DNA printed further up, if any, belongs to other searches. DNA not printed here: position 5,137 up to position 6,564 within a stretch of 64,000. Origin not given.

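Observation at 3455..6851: ars operon carrying a PstS-like periplasmic binding lipoprotein between arsR and acr3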

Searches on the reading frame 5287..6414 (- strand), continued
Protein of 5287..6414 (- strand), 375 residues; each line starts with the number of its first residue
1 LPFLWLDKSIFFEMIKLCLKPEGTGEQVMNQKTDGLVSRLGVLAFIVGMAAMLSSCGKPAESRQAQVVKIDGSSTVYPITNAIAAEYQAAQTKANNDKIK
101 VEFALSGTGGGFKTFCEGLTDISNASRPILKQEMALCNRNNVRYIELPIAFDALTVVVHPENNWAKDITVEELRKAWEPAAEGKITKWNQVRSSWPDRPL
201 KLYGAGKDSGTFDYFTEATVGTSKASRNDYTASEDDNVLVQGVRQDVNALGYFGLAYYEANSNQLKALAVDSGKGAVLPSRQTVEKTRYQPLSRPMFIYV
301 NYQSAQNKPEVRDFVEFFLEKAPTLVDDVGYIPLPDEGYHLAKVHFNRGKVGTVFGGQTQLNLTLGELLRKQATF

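Call 16: search_protein_families(library=ncbifam, proteins=[L042:8004-8951:+, L014:4102-4953:+, L024:10754-11440:+, L013:8960-9619:+, L020:2835-3302:-, L001:2877-3605:+, L003:8055-9071:+, L010:10878-12140:+, L037:5304-6290:+, L006:1626-2372:-], max_evalue=0.00001)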
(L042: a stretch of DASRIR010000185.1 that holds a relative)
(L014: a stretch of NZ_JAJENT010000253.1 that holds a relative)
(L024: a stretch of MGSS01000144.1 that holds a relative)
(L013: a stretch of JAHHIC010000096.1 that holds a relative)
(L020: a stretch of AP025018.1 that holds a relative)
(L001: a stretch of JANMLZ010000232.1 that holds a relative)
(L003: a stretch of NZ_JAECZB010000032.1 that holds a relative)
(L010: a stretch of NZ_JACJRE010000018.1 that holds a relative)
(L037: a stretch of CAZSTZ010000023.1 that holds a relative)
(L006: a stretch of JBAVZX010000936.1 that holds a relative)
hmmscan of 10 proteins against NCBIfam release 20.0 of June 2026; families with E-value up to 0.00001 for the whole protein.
L042:8004-8951:+ (315 aa): 8 families
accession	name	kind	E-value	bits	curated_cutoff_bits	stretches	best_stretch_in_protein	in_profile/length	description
TIGR02138.1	phosphate_pstC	equivalog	2.5e-77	259.8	196.45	1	30-309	1-293/296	phosphate ABC transporter permease subunit PstC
TIGR00974.1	3a0107s02c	equivalog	9.9e-47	159.3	193.45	1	32-312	4-271/272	phosphate ABC transporter permease PstA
NF008435.0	PRK11275.1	equivalog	2.9e-30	105.4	502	2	165-268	167-271/319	phosphate ABC transporter permease PstC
NF008430.0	PRK11268.1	equivalog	8e-17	61.2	439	1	19-302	13-284/295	phosphate ABC transporter permease PstA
TIGR01581.1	Mo_ABC_porter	hypoth_equivalog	5.6e-10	39.1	210.3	1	95-247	26-185/225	ABC transporter permease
TIGR02141.1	modB_ABC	equivalog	7.5e-10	38.8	182.6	1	95-252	3-164/208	molybdate ABC transporter permease subunit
NF038017.1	ABC_perm1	subfamily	1.7e-07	31.4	100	1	95-240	5-143/184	ABC transporter permease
NF006939.0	PRK09421.1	equivalog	2.7e-06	26.9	262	1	95-239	15-164/230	molybdate ABC transporter permease subunit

L014:4102-4953:+ (283 aa): 187 families (the best 25 are shown)
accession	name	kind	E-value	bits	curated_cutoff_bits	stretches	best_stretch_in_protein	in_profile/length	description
TIGR00972.1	3a0107s01c2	equivalog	8.8e-108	359.3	343.2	1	32-282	2-247/248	phosphate ABC transporter ATP-binding protein PstB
NF010860.0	PRK14267.1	equivalog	3.2e-85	285.8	412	1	32-282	5-252/253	phosphate ABC transporter ATP-binding protein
NF010851.0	PRK14258.1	subfamily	1.1e-81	274.2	425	1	32-281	8-259/261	phosphate ABC transporter ATP-binding protein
NF010840.0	PRK14246.1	equivalog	2e-61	207.9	425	1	31-282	10-256/257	phosphate ABC transporter ATP-binding protein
NF010864.0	PRK14271.1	equivalog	5.8e-58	196.1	561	1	35-280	25-264/276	phosphate ABC transporter ATP-binding protein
TIGR04521.1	ECF_ATPase_2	equivalog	1.3e-41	142.5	330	1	33-241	2-217/279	energy-coupling factor transporter ATPase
NF007027.0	PRK09493.1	equivalog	1.8e-41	142.1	379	1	32-243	2-210/240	glutamine ABC transporter ATP-binding protein GlnQ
TIGR02857.1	CydD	equivalog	1.1e-40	140.2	435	1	26-236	316-524/529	thiol reductant ABC exporter subunit CydD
TIGR01186.1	proV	subfamily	2.2e-39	135.6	326.6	1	46-240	8-201/363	betaine/proline/choline family ABC transporter ATP-binding protein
NF043075.1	MMSYN1_0197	equivalog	3.3e-39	134.8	550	1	31-242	2-206/341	spermidine/putrescine ABC transporter ATP-binding protein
NF006987.0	PRK09452.1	equivalog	3.4e-39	134.6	482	1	21-241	7-220/378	spermidine/putrescine ABC transporter ATP-binding protein PotA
TIGR03265.1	PhnT2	equivalog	4.7e-39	134.6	457.7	1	31-243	4-209/353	putative 2-aminoethylphosphonate ABC transporter ATP-binding protein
TIGR04520.1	ECF_ATPase_1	equivalog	1.4e-38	132.8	315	1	33-239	2-207/269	energy-coupling factor transporter ATPase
TIGR02315.1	ABC_phnC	equivalog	6e-38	130.6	266.1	1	31-236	1-213/243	phosphonate ABC transporter ATP-binding protein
NF008428.0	PRK11264.1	equivalog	7.3e-38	130.2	406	1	32-278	4-244/250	L-cystine ABC transporter ATP-binding protein TcyN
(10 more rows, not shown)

L024:10754-11440:+ (228 aa): 2 families
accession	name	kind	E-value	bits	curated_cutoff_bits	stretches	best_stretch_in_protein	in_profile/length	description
TIGR02135.1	phoU_full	equivalog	1.8e-72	243.4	130.25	1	8-217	1-211/212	phosphate signaling complex protein PhoU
NF008332.0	PRK11115.1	equivalog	9e-61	205.4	342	1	2-222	6-226/239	phosphate signaling complex protein PhoU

L013:8960-9619:+ (219 aa): 1 family
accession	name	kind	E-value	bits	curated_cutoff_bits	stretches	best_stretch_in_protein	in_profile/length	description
TIGR02690.1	resist_ArsH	equivalog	2.3e-117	389.8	292.25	1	2-200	21-219/219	arsenical resistance protein ArsH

L020:2835-3302:- (155 aa): 1 family
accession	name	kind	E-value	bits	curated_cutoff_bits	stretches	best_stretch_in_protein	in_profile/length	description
NF009025.0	PRK12361.1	equivalog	4.6e-11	41.6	505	1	28-152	108-235/546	hypothetical protein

L001:2877-3605:+ (242 aa): 4 families
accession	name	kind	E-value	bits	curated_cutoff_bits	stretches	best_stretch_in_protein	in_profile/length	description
TIGR00861.1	MIP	subfamily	1.7e-55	188.2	171.25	1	23-225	1-224/224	MIP family channel protein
NF003838.0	PRK05420.1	equivalog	8.9e-48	162.8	256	1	19-229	3-227/231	aquaporin Z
NF045553.1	AquGlycerPorinGla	equivalog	4.8e-13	49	400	1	22-115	10-106/290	aquaglyceroporin Gla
NF043012.1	LacAcidTportLarD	equivalog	3.7e-09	36.4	390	1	21-199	4-194/237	D/L-lactic acid transporter LarD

L003:8055-9071:+ (338 aa): 9 families
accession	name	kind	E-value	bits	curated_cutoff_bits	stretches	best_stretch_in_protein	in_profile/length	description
NF033735.1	G3PDH_Arsen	exception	3.9e-173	575.4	450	1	5-329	1-323/323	ArsJ-associated glyceraldehyde-3-phosphate dehydrogenase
NF006512.0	PRK08955.1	equivalog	9.5e-164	544.5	563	1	1-334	1-332/334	glyceraldehyde-3-phosphate dehydrogenase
NF005830.0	PRK07729.1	equivalog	4.1e-123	410.6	546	1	1-337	1-335/343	glyceraldehyde-3-phosphate dehydrogenase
TIGR01534.1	GAPDH-I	equivalog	2.6e-116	388.4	367.2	1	4-327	1-330/330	type I glyceraldehyde-3-phosphate dehydrogenase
NF005641.0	PRK07403.1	equivalog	3.8e-104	348.5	616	1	3-332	2-332/337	type I glyceraldehyde-3-phosphate dehydrogenase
TIGR01532.1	E4PD_g-proteo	equivalog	1.9e-91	306.7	530.55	1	4-326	1-324/325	erythrose-4-phosphate dehydrogenase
NF010058.0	PRK13535.1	equivalog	5.2e-91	305.3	539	1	1-331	1-332/339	erythrose-4-phosphate dehydrogenase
NF011954.0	PRK15425.1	equivalog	5.8e-85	285.2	662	1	1-333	1-330/331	glyceraldehyde-3-phosphate dehydrogenase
NF006139.0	PRK08289.1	equivalog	1.4e-70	238.2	431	1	7-332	133-469/480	glyceraldehyde-3-phosphate dehydrogenase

L010:10878-12140:+ (420 aa): 1 family
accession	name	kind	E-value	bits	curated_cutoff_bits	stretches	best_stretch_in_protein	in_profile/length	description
NF033734.1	MFS_ArsJ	equivalog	1e-175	584.6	400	1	12-403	1-392/392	organoarsenical effux MFS transporter ArsJ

L037:5304-6290:+ (328 aa): 21 families
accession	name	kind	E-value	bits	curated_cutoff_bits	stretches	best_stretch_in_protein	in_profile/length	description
TIGR04167.1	rSAM_SeCys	equivalog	4.8e-126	420.1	300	1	17-327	2-303/303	arsenosugar biosynthesis radical SAM (seleno)protein ArsS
TIGR03962.1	mycofact_rSAM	equivalog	5.5e-14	52.1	265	1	25-163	14-148/339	mycofactocin radical SAM maturase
TIGR04053.2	TIGR04053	equivalog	2.2e-11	43.6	395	1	28-164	13-150/366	TIGR04053 family radical SAM/SPASM domain-containing protein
TIGR02668.1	moaA_archaeal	equivalog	5.8e-11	41.9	325.25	1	20-105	7-93/303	GTP 3',8-cyclase MoaA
TIGR04078.1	rSAM_yydG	equivalog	2e-10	40.6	300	1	25-105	3-84/309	YydG family radical SAM peptide epimerase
NF001199.0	PRK00164.2-1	equivalog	5.5e-10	38.9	231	1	19-105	8-95/308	GTP 3',8-cyclase MoaA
NF050035.1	rSAM_WgK_link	exception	5.6e-10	38.7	650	1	23-159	9-143/367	radical SAM/SPASM peptide maturase WgkB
TIGR02666.1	moaA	equivalog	1.5e-09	37.3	284.05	1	20-99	7-89/336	GTP 3',8-cyclase MoaA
TIGR04055.1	rSAM_NirJ2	equivalog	2.5e-09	37.1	500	1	27-163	4-137/326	putative heme d1 biosynthesis radical SAM protein NirJ2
TIGR04054.1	rSAM_NirJ1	equivalog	9.5e-09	34.3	650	1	22-157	35-167/387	putative heme d1 biosynthesis radical SAM protein NirJ1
TIGR04317.1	W_rSAM_matur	equivalog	2.4e-08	33.5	380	1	23-160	4-137/349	tungsten cofactor oxidoreductase radical SAM maturase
TIGR04251.1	SCM_rSAM_ScmF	equivalog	3.2e-08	33.4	400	1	26-175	7-155/353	SynChlorMet cassette radical SAM/SPASM protein ScmF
TIGR04103.1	rSAM_nif11_3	equivalog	1.1e-07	30.8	725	1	28-181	10-159/412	nif11-class peptide radical SAM maturase 3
TIGR04403.1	rSAM_skfB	equivalog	2.6e-07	29.8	300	1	27-107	108-187/402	sporulation killing factor system radical SAM maturase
TIGR04546.1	rSAM_ahbC_deAc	equivalog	4.2e-07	29.1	650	1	18-117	34-133/390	12,18-didecarboxysiroheme deacetylase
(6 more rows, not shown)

L006:1626-2372:- (248 aa): 3 families
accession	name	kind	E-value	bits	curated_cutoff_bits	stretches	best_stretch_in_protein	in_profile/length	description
TIGR04448.1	creatininase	equivalog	2.2e-27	96.3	235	1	7-238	3-239/246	creatininase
TIGR03964.1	mycofact_creat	equivalog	6.3e-21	75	172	1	6-189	4-162/228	mycofactocin biosynthesis peptidyl-dipeptidase MftE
NF041098.2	diketo_inos_hlase_IolN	equivalog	2.6e-16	59.6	245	1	5-196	11-197/307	3-dehydro-scyllo-inosose hydrolase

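Call 53: predict_structure(alignment_id=A1)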
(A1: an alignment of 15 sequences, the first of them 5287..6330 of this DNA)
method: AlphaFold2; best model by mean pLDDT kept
length: 347 residues; sequences in the alignment: 15
mean_pLDDT: 55.2   pTM: 0.59
mean pLDDT of the five models: 55.2, 54.7, 50.2, 45.6, 36.8
residues with pLDDT >= 90: 42; 70-90: 75; 50-70: 33; < 50: 197
segments of 3 or more residues with pLDDT < 50: 1-35, 125-134, 136-142, 145-213, 218-265, 322-347
pLDDT, mean of each block of 10 residues (from residue 1): 33 39 33 57 84 91 83 85 86 85 75 81 56 47 48 39 35 28 30 29 37 49 34 27 32 40 56 88 93 82 65 70 37 35 34
secondary structure, 60 per line:
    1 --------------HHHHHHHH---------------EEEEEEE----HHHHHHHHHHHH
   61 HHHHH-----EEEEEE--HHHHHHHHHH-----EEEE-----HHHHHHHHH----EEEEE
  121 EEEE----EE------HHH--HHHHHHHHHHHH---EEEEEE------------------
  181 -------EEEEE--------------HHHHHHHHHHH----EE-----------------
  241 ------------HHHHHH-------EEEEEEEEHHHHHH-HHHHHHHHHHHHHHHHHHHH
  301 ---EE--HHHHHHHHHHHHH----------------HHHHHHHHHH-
elements in order: H15-22 E38-44 H49-65 E71-76 H79-88 E94-97 H103-111 E116-124 H142-153 E157-162 E188-192 H207-217 H253-258 E266-273 H274-279 H281-300 H308-320 H337-346

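Call 54: find_encoding_contigs(protein=P0003, flank=8000, max_places=2)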
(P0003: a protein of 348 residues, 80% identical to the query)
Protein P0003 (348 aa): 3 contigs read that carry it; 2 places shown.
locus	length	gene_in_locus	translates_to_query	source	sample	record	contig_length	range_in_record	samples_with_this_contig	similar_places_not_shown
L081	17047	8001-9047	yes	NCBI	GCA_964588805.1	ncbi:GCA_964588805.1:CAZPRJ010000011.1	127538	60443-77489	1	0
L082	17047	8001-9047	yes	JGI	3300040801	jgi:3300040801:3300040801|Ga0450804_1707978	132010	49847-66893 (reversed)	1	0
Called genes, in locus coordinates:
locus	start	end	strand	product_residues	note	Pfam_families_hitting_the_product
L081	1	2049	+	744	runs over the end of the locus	PF22494:choice_anch_I, PF00353:HemolysinCabind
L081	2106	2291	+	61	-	PF20426:NBCH_WD40, PF23381:Beta-prop_IFT122_1st, PF24105:Beta-prop_CAF1B_HIR1 (weak), PF24814:WD40_Prp19, PF25173:Beta-prop_WDR3_1st, PF25174:Beta-prop_THOC3, PF25175:Beta-prop_WDR5, PF00400:WD40, +5 more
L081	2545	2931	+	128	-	-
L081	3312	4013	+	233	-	-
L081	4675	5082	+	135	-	PF13430:DUF4112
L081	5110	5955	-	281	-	PF01435:Peptidase_M48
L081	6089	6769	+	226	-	PF00072:Response_reg, PF00486:Trans_reg_C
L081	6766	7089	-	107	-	PF01257:2Fe-2S_thioredx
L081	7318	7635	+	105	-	PF12840:HTH_20, PF01022:HTH_5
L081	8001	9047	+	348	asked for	PF12849:PBP_like_2, PF12727:PBP_like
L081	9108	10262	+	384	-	PF01758:SBF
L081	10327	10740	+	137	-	PF01451:LMWPc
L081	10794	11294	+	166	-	PF00903:Glyoxalase, PF18029:Glyoxalase_6 (weak)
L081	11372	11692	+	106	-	-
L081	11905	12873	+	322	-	PF01209:Ubie_methyltran, PF13847:Methyltransf_31, PF08241:Methyltransf_11, PF08242:Methyltransf_12 (weak), PF13649:Methyltransf_25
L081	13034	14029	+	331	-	PF04055:Radical_SAM, PF12345:DUF3641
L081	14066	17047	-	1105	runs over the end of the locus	PF01590:GAF (weak), PF13185:GAF_2, PF00989:PAS, PF08447:PAS_3, PF08447:PAS_3, PF08448:PAS_4, PF00990:GGDEF, PF00563:EAL, +4 more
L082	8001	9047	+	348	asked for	PF12849:PBP_like_2, PF12727:PBP_like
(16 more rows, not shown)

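Call 55: find_encoding_contigs(protein=P0050, flank=8000, max_places=1)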
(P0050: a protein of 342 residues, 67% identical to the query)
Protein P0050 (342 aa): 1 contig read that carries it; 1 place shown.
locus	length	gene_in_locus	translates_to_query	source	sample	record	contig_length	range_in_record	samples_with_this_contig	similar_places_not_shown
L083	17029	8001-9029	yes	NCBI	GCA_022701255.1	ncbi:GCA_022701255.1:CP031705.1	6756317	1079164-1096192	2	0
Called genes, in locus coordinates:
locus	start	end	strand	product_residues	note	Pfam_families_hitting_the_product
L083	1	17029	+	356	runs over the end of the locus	PF13518:HTH_28 (weak), PF13565:HTH_32 (weak), PF13592:HTH_33, PF13358:DDE_3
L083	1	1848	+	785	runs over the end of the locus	PF01656:CbiA (weak), PF10609:ParA, PF13614:AAA_31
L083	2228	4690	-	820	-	PF00571:CBS, PF01590:GAF, PF13185:GAF_2, PF13492:GAF_3, PF00512:HisKA, PF02518:HATPase_c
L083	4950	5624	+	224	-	-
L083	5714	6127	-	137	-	PF01850:PIN, PF13470:PIN_3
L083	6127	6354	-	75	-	-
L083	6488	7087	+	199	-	-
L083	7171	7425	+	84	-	-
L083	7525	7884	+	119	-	PF12840:HTH_20, PF01022:HTH_5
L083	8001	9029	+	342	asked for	PF12849:PBP_like_2, PF12727:PBP_like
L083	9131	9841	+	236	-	PF00230:MIP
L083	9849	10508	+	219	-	PF03358:FMN_red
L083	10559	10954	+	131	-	PF01451:LMWPc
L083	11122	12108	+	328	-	PF04055:Radical_SAM, PF12345:DUF3641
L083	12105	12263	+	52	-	-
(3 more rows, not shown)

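Call 59: search_protein_families(library=ncbifam, proteins=[L012:10075-11253:+, L017:5341-6504:-, L034:3168-4343:+, L020:3338-4309:-, L036:6926-7948:+, L081:10794-11294:+, L081:11905-12873:+], max_evalue=1e-10)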
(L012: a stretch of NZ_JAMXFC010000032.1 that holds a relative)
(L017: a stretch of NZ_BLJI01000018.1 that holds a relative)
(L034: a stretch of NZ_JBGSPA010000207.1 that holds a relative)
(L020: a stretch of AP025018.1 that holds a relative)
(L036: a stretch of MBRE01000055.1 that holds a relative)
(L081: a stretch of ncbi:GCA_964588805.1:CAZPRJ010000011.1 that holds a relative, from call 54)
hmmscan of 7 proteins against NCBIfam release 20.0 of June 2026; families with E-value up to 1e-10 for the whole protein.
L012:10075-11253:+ (392 aa): 3 families
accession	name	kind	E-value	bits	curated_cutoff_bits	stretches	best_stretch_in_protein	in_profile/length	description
TIGR00975.1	3a0107s03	equivalog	2.3e-121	404.7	205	1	73-381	1-313/315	phosphate ABC transporter substrate-binding protein PstS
NF008171.0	PRK10918.1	equivalog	3.7e-89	299.1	339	1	68-376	24-330/346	phosphate ABC transporter substrate-binding protein PstS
TIGR02136.1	ptsS_2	subfamily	6.2e-28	97.8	206.6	1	62-296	29-245/295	phosphate ABC transporter substrate-binding protein PstS family protein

L017:5341-6504:- (387 aa): 3 families
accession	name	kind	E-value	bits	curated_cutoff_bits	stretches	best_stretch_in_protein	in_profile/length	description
TIGR00975.1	3a0107s03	equivalog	1.1e-114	382.8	205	1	66-378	1-314/315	phosphate ABC transporter substrate-binding protein PstS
NF008171.0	PRK10918.1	equivalog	2e-75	254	339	1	61-375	24-333/346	phosphate ABC transporter substrate-binding protein PstS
TIGR02136.1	ptsS_2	subfamily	3.2e-27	95.5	206.6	1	20-363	8-295/295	phosphate ABC transporter substrate-binding protein PstS family protein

L034:3168-4343:+ (391 aa): 3 families
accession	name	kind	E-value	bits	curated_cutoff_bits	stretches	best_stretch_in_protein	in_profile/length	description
TIGR00975.1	3a0107s03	equivalog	3.2e-94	315.6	205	1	80-389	2-313/315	phosphate ABC transporter substrate-binding protein PstS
NF008171.0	PRK10918.1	equivalog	2.2e-66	224.2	339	1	69-386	19-332/346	phosphate ABC transporter substrate-binding protein PstS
TIGR02136.1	ptsS_2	subfamily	2.5e-23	82.7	206.6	1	44-281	16-225/295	phosphate ABC transporter substrate-binding protein PstS family protein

L020:3338-4309:- (323 aa): 1 family
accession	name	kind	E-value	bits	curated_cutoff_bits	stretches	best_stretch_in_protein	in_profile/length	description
TIGR02136.1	ptsS_2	subfamily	2.3e-46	158.3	206.6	1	72-322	40-295/295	phosphate ABC transporter substrate-binding protein PstS family protein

L036:6926-7948:+ (340 aa): 2 families
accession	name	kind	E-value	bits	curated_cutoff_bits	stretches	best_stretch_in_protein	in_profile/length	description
TIGR02136.1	ptsS_2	subfamily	3e-96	322.1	206.6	1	6-299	2-294/295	phosphate ABC transporter substrate-binding protein PstS family protein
TIGR00975.1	3a0107s03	equivalog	2e-13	50.1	205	0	41-183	2-147/315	phosphate ABC transporter substrate-binding protein PstS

L081:10794-11294:+ (166 aa): 1 family
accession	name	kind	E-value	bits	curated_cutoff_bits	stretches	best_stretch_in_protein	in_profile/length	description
NF041414.1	ArsI_CadI_VOC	equivalog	1.9e-53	180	116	1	20-165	1-147/147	ArsI/CadI family heavy metal resistance metalloenzyme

L081:11905-12873:+ (322 aa): 8 families
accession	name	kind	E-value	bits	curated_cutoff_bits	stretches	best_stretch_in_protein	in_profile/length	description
NF038099.1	AsSugarArsM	exception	8.9e-174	577.1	400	1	2-322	1-321/321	arsenosugar biosynthesis arsenite methyltransferase ArsM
NF008823.0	PRK11873.1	subfamily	2.8e-35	122.2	263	1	43-234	61-243/272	arsenite methyltransferase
NF040538.1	methyl_ArsM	equivalog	7.1e-28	97.8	500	1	131-312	167-341/356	arsinothricin biosynthesis methyltransferase ArsM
NF041537.1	ArsM_AhpD_UU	exception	1e-23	83.7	510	1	46-220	63-228/345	arsenite methyltransferase/AhpD domain selenoprotein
NF047649.1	MTase_UXPK_star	exception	1.1e-21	77.1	460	1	40-221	58-230/283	methyltransferase/UXPK-star double selenoprotein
NF041536.1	ArsM_DUF2284_UU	exception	1.7e-18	66.3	575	1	38-221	55-229/459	arsenite methyltransferase/DUF2284 domain selenoprotein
NF045667.1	MTase_DVU1556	equivalog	3.6e-13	49.4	155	1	120-215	69-161/213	DVU_1556 family methyltransferase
NF040539.1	AST_met_ArsM_2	exception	3.9e-12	46.6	240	1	64-219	61-210/262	putative arsinothricin biosynthesis methyltransferase ArsM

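Call 66: search_protein_families(library=pfam, proteins=[L020:2835-3302:-], max_evalue=0.01)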
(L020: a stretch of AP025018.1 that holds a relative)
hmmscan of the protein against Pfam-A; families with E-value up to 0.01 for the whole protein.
L020:2835-3302:- (155 aa): 8 families
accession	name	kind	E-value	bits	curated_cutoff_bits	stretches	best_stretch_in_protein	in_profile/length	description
PF22785.1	Tc-R-P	-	1.3e-17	64.6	27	1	25-119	9-105/106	Polymorphic toxin system, DSP-PTPase phosphatase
PF22784.1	PTP-SAK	-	3e-16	60.3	27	1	12-130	3-127/153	Swiss Army Knife protein, DSP-PTPase phosphatase domain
PF00782.25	DSPc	-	1.5e-12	47.9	33.5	1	28-146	8-127/133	Dual specificity phosphatase, catalytic domain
PF22741.1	PTP-NADK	-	1.8e-10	40.9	27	1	61-133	77-149/163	DSP-PTPase phosphatase fused to NAD+ Kinase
PF14566.11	PTPlike_phytase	-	0.00075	20.1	27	1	65-115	106-155/158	Inositol hexakisphosphate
PF00102.32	Y_phosphatase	-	0.00082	19.5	20.9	1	75-127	150-203/234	Protein-tyrosine phosphatase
PF05706.17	CDKN3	-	0.00095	19.3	20.7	1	33-117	65-157/168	Cyclin-dependent kinase inhibitor 3 (CDKN3)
PF13350.11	Y_phosphatase3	-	0.0031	18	22.2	1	82-127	118-162/240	Tyrosine phosphatase family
